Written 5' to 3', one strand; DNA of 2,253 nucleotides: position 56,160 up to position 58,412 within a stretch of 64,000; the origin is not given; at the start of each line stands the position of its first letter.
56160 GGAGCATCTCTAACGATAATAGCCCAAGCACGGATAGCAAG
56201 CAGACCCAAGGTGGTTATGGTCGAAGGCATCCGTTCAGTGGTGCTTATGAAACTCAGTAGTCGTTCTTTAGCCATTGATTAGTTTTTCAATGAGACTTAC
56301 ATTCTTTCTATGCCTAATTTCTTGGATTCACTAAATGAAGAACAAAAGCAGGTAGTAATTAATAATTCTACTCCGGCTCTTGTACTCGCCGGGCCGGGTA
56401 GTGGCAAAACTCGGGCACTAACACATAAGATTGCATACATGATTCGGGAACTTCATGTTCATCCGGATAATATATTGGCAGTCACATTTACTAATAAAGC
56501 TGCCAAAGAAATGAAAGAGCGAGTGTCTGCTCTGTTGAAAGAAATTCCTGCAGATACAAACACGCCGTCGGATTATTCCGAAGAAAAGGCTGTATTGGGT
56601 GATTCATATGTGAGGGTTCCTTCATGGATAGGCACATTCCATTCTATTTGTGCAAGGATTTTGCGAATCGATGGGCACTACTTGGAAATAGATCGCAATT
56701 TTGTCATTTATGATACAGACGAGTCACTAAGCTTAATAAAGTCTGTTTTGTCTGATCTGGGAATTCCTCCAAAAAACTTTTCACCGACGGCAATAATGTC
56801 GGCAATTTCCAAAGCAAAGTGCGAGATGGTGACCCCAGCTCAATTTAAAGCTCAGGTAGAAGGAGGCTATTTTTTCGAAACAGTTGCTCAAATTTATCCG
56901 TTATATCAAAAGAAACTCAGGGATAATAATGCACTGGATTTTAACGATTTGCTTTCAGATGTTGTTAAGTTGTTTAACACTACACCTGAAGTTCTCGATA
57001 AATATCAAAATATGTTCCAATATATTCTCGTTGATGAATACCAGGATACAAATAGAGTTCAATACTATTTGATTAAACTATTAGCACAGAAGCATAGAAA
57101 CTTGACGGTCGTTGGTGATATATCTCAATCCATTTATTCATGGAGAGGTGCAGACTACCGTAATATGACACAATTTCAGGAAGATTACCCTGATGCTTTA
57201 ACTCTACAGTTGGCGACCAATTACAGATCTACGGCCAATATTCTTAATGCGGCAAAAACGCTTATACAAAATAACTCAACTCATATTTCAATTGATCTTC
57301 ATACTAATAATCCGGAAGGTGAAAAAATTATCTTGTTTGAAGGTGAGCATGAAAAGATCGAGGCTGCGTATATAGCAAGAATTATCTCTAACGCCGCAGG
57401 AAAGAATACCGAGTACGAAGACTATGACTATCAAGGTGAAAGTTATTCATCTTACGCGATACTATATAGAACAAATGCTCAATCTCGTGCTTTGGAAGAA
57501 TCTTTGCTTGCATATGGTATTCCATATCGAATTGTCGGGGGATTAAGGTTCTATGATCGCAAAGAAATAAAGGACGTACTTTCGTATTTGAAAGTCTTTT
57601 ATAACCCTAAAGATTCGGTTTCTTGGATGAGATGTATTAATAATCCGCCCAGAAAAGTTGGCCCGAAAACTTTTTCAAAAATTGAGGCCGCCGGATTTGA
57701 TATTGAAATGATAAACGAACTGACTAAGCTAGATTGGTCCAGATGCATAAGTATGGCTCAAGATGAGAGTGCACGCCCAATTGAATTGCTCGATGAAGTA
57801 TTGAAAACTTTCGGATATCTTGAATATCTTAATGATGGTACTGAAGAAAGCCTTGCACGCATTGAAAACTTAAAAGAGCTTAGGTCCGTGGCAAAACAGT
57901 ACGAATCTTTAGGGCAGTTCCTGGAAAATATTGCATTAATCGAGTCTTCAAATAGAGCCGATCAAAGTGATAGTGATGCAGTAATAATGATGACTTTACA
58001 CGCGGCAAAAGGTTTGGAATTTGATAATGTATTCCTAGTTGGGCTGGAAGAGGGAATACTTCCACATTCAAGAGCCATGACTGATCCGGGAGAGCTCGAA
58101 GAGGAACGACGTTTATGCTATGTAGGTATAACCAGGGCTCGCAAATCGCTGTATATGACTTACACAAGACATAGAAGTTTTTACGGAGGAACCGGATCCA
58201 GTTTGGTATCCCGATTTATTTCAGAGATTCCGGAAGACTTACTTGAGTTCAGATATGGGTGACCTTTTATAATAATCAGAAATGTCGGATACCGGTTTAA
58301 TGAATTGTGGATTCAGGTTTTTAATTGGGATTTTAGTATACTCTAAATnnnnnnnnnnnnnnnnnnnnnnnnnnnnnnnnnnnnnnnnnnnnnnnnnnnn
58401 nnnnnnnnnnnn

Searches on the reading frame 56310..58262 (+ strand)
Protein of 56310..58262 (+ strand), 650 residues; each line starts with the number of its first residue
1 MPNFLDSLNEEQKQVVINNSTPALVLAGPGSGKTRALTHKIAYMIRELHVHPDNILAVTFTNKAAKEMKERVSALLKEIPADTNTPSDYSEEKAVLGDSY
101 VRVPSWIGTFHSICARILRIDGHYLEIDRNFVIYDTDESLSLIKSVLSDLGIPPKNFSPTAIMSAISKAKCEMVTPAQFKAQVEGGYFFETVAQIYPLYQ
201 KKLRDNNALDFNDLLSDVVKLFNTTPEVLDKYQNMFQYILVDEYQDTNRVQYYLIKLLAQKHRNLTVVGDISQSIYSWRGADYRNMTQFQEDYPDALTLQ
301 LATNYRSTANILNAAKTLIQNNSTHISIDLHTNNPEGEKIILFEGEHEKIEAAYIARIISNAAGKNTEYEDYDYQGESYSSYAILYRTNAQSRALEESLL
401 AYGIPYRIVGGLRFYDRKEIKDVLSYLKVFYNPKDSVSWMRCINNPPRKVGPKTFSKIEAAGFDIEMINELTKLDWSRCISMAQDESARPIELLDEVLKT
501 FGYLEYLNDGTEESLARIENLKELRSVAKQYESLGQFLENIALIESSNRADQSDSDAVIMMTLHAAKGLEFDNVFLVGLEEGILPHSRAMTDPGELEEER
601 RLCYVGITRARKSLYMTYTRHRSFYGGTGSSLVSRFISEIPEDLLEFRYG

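Call 56: search_protein_families(library=pfam, proteins=[window:56310-58262:+], max_evalue=0.00001)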
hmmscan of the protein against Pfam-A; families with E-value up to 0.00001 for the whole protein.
window:56310-58262:+ (650 aa): 5 families
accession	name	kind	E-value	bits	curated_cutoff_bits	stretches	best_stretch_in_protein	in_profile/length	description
PF00580.27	UvrD-helicase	-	2.3e-88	296.9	23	1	8-294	1-271/271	UvrD/REP helicase N-terminal domain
PF13361.12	UvrD_C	-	2.8e-74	251.1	25.6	1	300-620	2-349/350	UvrD-like helicase C-terminal domain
PF13245.12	AAA_19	-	2.6e-22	79.9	25.1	1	16-277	5-132/134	AAA domain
PF01443.25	Viral_helicase1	-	5.4e-11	43.2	21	0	525-615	146-225/228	Viral superfamily 1 RNA helicase core domain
PF13538.12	UvrD_C_2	-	3e-09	37.1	27.4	1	560-616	4-51/52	UvrD-like helicase C-terminal domain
